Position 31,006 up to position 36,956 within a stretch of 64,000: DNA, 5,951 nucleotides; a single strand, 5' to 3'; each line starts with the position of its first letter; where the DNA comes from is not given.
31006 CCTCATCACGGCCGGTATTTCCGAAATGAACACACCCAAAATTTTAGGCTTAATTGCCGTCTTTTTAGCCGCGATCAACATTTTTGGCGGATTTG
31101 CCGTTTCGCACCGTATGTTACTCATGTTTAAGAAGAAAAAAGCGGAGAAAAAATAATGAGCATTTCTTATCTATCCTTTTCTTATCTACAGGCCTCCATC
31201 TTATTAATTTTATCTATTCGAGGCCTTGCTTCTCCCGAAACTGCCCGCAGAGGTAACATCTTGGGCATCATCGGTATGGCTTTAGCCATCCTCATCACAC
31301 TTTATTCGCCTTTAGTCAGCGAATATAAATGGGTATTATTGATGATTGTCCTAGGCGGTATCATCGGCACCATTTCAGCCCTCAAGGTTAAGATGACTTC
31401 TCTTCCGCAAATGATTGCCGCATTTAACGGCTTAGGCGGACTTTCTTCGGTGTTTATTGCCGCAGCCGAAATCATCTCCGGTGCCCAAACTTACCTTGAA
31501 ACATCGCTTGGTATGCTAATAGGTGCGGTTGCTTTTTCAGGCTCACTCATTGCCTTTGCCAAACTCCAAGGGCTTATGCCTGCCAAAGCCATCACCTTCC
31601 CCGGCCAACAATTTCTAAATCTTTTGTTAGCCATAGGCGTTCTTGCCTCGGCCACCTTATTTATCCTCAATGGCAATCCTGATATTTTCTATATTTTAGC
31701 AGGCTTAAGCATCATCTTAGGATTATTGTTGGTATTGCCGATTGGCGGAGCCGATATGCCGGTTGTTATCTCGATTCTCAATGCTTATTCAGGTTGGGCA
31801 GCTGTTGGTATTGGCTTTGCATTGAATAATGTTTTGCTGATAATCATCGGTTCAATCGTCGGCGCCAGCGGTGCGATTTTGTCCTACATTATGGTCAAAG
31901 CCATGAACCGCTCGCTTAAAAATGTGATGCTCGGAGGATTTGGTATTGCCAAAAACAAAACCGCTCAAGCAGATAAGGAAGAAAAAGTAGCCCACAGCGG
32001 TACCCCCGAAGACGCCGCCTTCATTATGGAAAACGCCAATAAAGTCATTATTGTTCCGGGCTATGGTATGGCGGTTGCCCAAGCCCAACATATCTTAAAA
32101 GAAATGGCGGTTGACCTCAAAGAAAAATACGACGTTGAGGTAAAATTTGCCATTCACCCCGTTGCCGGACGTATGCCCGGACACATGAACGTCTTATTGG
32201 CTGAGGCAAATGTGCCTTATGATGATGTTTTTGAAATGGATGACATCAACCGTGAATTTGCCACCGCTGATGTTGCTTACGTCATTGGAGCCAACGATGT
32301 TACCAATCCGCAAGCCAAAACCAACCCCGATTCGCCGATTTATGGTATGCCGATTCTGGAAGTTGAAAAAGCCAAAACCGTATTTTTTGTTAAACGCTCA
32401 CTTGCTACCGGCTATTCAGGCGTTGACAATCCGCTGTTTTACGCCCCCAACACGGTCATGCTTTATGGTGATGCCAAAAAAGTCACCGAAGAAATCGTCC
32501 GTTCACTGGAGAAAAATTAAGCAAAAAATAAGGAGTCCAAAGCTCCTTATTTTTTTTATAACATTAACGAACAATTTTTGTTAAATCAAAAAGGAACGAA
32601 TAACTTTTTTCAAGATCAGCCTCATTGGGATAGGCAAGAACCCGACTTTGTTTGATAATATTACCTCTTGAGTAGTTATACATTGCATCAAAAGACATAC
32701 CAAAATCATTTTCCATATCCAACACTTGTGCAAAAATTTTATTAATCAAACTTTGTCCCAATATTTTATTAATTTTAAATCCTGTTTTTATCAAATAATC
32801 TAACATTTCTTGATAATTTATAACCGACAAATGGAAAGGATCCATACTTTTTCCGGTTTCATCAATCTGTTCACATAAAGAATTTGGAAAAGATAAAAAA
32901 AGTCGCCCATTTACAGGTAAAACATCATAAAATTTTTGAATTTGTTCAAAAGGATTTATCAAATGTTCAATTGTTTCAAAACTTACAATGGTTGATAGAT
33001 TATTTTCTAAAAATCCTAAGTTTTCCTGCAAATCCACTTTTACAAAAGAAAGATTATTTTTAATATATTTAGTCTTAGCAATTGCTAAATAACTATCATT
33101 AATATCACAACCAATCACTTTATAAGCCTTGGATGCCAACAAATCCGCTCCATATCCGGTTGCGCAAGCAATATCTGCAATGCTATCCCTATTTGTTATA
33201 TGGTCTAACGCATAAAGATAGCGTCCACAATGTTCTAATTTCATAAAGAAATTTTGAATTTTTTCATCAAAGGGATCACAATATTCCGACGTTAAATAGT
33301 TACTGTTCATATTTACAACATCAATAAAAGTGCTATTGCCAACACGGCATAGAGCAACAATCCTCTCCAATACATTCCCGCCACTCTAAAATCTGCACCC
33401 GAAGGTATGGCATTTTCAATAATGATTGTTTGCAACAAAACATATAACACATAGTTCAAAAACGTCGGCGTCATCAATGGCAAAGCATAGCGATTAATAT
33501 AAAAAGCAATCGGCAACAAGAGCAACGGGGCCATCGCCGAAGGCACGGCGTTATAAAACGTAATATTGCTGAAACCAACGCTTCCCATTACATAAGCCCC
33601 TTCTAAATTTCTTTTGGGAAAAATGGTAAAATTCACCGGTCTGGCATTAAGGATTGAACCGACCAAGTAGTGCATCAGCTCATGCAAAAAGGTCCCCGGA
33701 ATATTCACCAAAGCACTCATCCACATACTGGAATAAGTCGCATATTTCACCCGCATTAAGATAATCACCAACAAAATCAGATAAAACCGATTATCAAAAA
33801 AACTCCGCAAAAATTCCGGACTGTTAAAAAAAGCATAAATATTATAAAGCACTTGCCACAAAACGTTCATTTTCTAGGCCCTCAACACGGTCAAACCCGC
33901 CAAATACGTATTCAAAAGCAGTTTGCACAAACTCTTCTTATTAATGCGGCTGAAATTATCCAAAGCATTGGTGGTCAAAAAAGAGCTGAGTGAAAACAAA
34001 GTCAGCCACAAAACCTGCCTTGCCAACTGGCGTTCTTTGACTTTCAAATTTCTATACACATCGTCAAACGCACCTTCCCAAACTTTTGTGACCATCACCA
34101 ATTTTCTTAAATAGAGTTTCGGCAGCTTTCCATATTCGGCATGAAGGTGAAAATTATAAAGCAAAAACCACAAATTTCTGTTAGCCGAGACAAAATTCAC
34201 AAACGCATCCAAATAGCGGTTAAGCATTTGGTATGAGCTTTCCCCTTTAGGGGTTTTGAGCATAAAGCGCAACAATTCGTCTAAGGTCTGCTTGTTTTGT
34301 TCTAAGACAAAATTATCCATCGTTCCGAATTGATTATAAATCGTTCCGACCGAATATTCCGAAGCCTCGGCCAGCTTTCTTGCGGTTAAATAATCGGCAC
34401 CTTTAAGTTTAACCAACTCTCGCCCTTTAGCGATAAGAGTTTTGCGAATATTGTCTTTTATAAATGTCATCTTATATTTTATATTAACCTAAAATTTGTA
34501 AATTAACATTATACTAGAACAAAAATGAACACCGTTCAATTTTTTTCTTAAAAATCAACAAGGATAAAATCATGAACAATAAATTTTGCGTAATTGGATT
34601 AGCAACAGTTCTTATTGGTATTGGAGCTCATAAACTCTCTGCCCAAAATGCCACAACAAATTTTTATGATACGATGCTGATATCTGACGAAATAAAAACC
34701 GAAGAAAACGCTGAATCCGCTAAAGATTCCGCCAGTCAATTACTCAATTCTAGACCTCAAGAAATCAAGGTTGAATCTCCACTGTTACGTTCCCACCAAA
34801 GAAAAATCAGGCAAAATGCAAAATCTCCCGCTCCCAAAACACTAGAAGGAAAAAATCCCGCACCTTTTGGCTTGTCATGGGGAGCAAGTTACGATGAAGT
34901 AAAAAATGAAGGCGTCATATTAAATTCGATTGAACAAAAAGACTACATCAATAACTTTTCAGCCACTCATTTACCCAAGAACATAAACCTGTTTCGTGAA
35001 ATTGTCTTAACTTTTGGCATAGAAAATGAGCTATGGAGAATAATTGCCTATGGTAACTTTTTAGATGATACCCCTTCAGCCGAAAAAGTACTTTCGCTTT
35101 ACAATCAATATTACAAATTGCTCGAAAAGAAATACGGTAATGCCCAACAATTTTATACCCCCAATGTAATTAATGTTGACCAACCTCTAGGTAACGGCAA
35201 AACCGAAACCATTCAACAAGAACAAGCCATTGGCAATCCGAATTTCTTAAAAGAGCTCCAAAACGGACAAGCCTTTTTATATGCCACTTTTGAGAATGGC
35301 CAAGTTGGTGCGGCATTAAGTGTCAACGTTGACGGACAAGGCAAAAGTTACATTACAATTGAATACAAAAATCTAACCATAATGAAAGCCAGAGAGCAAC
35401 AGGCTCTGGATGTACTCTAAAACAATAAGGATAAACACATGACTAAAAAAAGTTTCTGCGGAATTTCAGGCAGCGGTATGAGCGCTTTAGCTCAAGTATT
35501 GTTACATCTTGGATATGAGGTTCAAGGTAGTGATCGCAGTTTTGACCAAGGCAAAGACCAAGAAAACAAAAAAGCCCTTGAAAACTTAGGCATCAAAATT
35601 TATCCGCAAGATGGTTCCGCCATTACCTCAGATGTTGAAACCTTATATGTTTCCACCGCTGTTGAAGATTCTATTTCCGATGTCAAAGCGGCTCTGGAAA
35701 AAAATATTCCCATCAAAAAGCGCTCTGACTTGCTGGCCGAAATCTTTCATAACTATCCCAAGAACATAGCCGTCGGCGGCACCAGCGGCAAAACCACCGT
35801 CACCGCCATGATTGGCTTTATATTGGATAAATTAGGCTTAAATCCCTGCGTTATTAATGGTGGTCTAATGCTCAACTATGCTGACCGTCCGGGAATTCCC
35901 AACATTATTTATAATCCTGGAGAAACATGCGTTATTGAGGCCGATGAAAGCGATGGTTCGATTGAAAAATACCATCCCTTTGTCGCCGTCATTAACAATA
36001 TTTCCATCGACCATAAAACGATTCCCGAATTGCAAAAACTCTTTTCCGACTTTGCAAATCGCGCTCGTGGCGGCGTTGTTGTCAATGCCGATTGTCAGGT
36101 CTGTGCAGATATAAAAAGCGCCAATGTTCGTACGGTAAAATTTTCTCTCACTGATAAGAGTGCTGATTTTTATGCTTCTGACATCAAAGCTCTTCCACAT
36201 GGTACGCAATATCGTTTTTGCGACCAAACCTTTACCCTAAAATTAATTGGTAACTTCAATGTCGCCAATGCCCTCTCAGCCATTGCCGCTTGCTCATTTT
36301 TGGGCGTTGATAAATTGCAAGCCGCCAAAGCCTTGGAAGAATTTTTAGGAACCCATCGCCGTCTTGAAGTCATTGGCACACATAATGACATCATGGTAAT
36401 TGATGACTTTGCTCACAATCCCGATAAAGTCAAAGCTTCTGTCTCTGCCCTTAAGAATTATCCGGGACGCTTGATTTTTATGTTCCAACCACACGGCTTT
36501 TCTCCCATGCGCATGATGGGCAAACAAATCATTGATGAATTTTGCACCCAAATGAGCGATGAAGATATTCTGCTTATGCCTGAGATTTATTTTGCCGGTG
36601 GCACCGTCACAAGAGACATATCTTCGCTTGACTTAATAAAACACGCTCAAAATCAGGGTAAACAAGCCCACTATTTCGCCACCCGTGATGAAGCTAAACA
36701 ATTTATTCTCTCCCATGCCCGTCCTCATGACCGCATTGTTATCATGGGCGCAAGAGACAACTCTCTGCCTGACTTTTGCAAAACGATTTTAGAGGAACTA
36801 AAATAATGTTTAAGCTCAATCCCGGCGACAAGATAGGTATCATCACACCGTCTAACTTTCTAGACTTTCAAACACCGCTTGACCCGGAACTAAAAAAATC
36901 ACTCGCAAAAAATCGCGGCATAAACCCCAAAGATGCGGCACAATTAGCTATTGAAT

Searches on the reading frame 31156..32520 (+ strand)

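Call 77: search_protein_families(library=pfam, proteins=[window:31156-32520:+], max_evalue=0.00001)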
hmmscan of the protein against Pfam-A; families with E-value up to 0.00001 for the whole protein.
window:31156-32520:+ (454 aa): 1 family
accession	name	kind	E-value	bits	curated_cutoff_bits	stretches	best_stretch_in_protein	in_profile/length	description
PF02233.22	PNTB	-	1.2e-183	611.7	31.7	1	8-449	3-455/456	NAD(P) transhydrogenase beta subunit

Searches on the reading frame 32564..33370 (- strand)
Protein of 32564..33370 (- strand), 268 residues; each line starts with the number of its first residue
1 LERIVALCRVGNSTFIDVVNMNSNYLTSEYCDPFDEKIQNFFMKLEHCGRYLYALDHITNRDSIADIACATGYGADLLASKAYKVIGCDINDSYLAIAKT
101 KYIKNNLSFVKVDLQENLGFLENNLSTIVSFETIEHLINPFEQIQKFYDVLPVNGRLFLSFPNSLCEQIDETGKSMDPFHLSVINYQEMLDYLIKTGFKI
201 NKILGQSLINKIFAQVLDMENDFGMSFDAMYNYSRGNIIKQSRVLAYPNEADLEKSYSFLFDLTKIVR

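Call 77: search_protein_families(library=pfam, proteins=[window:32564-33370:-], max_evalue=0.00001)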
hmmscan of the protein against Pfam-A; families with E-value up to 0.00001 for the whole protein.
window:32564-33370:- (268 aa): 5 families
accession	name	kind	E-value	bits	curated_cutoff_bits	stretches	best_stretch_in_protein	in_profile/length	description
PF08241.18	Methyltransf_11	-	8.3e-12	46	21.2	1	66-158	2-94/95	Methyltransferase domain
PF13649.12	Methyltransf_25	-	6.8e-11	43.2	27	1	64-153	1-95/97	Methyltransferase domain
PF13489.12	Methyltransf_23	-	3.3e-09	37.1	27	1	53-200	15-161/164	Methyltransferase domain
PF13847.12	Methyltransf_31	-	5.2e-08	33.1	27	1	62-174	5-124/145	Methyltransferase domain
PF08242.18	Methyltransf_12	-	2.2e-07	32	30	1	66-157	2-98/98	Methyltransferase domain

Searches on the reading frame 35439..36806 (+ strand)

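Call 18: search_protein_families(library=pfam, proteins=[window:35439-36806:+], max_evalue=0.001)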
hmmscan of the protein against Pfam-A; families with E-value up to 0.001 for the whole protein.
window:35439-36806:+ (455 aa): 3 families
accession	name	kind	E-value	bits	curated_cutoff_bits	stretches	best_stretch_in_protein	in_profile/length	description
PF08245.18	Mur_ligase_M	-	6e-22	79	24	1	112-285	1-200/200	Mur ligase middle domain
PF02875.26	Mur_ligase_C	-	2.7e-19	70.7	28.4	1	307-439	1-127/127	Mur ligase, glutamate ligase domain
PF01225.30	Mur_ligase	-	5.7e-16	59.1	21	1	5-105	3-93/95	Mur ligase family, catalytic domain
